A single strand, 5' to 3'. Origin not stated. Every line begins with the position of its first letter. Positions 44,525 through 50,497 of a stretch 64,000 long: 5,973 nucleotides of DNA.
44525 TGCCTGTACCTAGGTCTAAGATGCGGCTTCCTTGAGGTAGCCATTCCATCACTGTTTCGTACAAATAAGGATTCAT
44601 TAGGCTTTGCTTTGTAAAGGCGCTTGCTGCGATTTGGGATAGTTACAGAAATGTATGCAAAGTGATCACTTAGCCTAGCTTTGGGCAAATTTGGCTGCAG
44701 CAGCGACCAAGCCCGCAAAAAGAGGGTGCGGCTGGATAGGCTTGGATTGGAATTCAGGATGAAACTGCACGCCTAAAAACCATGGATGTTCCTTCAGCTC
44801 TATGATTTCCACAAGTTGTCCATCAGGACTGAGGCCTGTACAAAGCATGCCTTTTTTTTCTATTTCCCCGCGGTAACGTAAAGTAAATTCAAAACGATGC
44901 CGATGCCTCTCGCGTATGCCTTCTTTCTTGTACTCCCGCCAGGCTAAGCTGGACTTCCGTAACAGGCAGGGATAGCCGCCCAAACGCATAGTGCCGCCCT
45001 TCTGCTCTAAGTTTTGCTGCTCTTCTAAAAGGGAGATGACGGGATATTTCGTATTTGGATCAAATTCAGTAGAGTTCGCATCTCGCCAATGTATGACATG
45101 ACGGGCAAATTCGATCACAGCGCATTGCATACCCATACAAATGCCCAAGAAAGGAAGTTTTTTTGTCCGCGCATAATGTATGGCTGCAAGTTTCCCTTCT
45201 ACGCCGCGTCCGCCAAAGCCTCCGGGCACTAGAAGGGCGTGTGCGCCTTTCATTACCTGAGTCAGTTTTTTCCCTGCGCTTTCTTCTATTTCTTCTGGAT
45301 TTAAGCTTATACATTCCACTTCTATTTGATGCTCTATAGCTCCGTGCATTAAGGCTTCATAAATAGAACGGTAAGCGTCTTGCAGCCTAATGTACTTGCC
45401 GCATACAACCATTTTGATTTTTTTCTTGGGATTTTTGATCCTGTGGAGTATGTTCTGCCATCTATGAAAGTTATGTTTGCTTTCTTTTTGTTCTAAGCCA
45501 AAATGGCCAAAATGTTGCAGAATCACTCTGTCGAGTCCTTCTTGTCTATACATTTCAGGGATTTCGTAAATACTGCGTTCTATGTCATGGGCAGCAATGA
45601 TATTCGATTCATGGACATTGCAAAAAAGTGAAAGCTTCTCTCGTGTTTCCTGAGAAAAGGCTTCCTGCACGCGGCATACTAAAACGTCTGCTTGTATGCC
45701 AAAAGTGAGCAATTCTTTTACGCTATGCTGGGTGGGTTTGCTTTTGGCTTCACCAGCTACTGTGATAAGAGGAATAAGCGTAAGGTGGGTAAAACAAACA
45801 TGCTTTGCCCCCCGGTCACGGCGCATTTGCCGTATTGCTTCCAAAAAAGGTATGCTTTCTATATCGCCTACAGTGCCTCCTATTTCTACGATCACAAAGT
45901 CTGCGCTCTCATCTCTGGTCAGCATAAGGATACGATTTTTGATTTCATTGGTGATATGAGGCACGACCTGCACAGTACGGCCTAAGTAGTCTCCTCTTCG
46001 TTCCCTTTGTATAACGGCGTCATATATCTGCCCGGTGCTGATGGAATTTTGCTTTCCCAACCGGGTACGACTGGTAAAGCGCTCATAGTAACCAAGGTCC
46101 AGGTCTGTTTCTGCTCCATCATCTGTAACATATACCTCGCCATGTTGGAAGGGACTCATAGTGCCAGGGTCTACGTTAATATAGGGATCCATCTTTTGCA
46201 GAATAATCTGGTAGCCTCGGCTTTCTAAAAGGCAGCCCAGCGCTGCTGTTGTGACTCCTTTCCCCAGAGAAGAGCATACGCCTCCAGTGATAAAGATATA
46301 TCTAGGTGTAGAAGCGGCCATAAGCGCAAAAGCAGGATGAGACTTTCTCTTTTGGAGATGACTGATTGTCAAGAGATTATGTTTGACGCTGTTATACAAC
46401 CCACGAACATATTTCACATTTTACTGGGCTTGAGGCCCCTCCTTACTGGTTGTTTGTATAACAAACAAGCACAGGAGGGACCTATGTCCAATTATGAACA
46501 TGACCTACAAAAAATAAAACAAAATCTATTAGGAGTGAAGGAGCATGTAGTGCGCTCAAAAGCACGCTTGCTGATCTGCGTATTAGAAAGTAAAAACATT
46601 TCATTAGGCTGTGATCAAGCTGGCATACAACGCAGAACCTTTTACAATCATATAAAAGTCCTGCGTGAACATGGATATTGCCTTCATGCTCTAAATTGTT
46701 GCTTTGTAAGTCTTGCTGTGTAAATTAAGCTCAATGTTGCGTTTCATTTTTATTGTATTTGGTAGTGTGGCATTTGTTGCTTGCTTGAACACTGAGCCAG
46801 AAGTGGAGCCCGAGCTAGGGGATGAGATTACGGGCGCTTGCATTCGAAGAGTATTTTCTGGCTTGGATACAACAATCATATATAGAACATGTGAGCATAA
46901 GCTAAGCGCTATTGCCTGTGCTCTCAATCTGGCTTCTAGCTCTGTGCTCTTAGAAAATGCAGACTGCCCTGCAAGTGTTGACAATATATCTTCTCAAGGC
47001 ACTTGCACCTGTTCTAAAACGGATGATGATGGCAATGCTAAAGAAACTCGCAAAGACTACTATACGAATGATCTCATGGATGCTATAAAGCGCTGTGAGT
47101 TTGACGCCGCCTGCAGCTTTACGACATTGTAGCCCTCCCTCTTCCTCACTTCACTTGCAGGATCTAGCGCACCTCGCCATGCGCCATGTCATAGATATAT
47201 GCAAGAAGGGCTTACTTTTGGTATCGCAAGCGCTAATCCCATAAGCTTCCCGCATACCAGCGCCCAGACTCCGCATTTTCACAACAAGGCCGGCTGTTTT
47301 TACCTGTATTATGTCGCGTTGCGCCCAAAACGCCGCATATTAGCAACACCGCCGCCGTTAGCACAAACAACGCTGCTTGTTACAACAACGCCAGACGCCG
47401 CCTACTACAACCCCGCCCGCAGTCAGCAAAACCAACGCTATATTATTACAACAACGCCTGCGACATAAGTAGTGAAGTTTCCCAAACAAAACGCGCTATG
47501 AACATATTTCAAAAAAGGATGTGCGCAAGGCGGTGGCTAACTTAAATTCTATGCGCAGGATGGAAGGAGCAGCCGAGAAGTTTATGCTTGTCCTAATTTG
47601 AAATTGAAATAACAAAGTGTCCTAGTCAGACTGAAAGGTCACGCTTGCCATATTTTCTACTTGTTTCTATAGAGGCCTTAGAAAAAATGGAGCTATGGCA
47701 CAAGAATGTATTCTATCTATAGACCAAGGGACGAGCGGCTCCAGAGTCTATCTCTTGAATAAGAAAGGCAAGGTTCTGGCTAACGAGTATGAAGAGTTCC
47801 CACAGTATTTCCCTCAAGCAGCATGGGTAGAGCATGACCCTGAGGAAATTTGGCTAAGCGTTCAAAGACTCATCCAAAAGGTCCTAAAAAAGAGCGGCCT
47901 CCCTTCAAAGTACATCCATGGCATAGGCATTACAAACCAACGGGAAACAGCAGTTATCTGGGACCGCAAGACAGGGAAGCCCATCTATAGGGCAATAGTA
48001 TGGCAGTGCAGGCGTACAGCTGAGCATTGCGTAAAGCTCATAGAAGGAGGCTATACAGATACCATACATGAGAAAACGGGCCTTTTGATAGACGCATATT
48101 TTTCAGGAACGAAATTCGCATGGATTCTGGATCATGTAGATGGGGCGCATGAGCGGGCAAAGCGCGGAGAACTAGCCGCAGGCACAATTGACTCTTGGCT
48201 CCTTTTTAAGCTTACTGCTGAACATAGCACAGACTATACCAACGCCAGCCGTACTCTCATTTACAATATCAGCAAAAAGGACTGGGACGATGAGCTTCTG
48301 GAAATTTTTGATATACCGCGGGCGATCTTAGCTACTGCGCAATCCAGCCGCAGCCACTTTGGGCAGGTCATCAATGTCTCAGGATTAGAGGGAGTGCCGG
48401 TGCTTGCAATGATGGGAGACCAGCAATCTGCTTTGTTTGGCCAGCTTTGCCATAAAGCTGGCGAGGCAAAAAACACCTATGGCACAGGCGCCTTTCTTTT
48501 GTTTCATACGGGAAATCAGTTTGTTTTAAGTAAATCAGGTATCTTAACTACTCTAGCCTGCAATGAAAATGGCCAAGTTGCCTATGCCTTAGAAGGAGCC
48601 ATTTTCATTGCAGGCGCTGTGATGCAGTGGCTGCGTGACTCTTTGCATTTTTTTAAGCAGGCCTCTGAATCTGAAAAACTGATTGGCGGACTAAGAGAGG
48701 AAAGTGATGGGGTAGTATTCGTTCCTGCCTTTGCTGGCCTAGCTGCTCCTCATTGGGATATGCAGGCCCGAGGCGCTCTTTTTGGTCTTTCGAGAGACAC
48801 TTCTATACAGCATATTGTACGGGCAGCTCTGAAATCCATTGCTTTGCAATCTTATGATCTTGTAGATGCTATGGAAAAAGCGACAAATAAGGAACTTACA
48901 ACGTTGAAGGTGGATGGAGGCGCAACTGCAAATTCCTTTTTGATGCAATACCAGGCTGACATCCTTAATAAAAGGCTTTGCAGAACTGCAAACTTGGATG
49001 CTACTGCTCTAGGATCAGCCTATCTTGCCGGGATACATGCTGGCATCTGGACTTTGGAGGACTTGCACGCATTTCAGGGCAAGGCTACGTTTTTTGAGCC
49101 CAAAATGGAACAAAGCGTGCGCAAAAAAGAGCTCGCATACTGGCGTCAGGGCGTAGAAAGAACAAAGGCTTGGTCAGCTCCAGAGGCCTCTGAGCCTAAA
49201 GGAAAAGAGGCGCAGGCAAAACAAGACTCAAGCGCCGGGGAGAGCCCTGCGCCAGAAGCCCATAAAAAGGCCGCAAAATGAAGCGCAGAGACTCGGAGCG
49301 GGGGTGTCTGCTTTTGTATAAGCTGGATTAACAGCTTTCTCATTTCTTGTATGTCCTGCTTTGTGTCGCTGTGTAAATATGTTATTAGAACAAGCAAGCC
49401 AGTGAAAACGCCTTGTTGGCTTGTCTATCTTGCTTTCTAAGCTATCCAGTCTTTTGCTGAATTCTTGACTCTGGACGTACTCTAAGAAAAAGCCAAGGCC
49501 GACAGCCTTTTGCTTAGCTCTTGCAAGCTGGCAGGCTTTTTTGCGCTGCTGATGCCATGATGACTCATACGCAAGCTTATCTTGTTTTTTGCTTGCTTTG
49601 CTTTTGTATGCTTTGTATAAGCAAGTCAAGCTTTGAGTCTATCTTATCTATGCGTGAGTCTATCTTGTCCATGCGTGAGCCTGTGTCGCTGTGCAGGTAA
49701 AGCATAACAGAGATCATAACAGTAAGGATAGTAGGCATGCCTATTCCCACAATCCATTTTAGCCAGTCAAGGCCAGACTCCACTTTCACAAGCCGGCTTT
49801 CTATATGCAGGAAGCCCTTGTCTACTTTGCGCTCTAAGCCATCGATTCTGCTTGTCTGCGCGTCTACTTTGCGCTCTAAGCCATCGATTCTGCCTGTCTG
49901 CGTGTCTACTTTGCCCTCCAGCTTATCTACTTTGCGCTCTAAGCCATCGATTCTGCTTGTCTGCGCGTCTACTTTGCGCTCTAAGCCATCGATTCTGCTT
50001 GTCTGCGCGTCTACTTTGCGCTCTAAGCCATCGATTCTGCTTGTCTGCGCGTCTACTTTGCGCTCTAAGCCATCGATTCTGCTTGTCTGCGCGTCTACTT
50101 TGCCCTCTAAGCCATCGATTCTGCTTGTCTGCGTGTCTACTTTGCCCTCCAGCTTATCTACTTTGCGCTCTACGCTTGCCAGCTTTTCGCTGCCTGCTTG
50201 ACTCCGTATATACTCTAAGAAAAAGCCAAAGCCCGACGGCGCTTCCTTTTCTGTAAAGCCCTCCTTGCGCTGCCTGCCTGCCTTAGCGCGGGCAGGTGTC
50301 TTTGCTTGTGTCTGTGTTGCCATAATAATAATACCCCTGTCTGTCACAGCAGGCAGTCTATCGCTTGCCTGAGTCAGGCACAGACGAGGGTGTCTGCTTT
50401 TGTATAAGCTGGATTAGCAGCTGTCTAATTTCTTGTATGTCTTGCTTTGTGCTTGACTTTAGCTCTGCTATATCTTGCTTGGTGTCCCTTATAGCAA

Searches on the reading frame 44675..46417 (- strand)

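Call 15: search_protein_families(library=pfam, proteins=[window:44675-46417:-])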
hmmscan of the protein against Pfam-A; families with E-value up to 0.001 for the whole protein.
window:44675-46417:- (580 aa): 3 families
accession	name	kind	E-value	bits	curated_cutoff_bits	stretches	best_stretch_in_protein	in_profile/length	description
PF06418.20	CTP_synth_N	-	1.8e-117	391.8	26.1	1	39-303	1-263/265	CTP synthase N-terminus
PF00117.34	GATase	-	5.9e-37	127.6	22.8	1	345-571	2-188/190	Glutamine amidotransferase class-I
PF07722.19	Peptidase_C26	-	7e-07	29.7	20.5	0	523-555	187-219/219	Peptidase C26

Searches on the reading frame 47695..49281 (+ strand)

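Call 15: search_protein_families(library=pfam, proteins=[window:47695-49281:+])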
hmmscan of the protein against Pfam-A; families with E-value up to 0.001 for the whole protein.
window:47695-49281:+ (528 aa): 2 families
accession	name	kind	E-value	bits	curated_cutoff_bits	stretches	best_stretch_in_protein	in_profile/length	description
PF00370.27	FGGY_N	-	1.2e-75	254.8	28.8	1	6-249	2-245/245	FGGY family of carbohydrate kinases, N-terminal domain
PF02782.22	FGGY_C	-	3.3e-40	138.4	27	1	259-447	2-196/198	FGGY family of carbohydrate kinases, C-terminal domain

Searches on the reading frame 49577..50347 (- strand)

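Call 15: search_protein_families(library=pfam, proteins=[window:49577-50347:-])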
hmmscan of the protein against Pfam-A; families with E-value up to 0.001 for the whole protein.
window:49577-50347:- (256 aa): 36 families (the best 25 are shown)
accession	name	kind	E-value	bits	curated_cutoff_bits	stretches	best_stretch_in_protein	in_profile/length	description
PF01519.22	DUF16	-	1.5e-15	58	40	2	132-195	42-101/104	Protein of unknown function DUF16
PF23991.1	DUF7310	-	4.4e-14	53.2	40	2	90-169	4-82/83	Coiled-coil region of unknown function (DUF7310)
PF08702.15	Fib_alpha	-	3.4e-10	40.7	29.9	0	57-102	84-129/143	Fibrinogen alpha/beta chain family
PF17082.10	Spc29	-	4.7e-10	40.2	31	1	101-148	116-163/245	Spindle Pole Component 29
PF04102.17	SlyX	-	7.3e-09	36.6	30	0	103-149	3-49/67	SlyX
PF05377.16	FlaC_arch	-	7.4e-09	36.3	27.8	0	133-163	2-32/55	Flagella accessory protein C (FlaC)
PF10779.14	XhlA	-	1.2e-08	35.4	34.7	0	104-145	5-46/67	Haemolysin XhlA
PF05531.17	NPV_P10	-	2.5e-08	34.7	29.8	0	57-100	14-60/75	Nucleopolyhedrovirus P10 protein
PF06825.17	HSBP1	-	3.2e-08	33.7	28.6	0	130-147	26-43/51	Heat shock factor binding protein 1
PF16808.10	PKcGMP_CC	-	3.3e-08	33.4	35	0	118-142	9-33/35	Coiled-coil N-terminus of cGMP-dependent protein kinase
PF25443.1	ANG-1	-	1.1e-07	32.4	28.5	1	92-173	10-88/105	ANG-1-like domain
PF18455.6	GBR2_CC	-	9.4e-07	29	25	0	128-137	5-14/39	Gamma-aminobutyric acid type B receptor subunit 2 coiled-coil domain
PF00261.25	Tropomyosin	-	1.3e-06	28.5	38.6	1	54-176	48-170/242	Tropomyosin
PF19111.5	DUF5798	-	1.4e-06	28.8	27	0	129-170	20-61/89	Family of unknown function (DUF5798)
PF19220.6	Rod_CreS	-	1.6e-06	27.9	100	1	54-169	27-142/359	Crescentin, rod domain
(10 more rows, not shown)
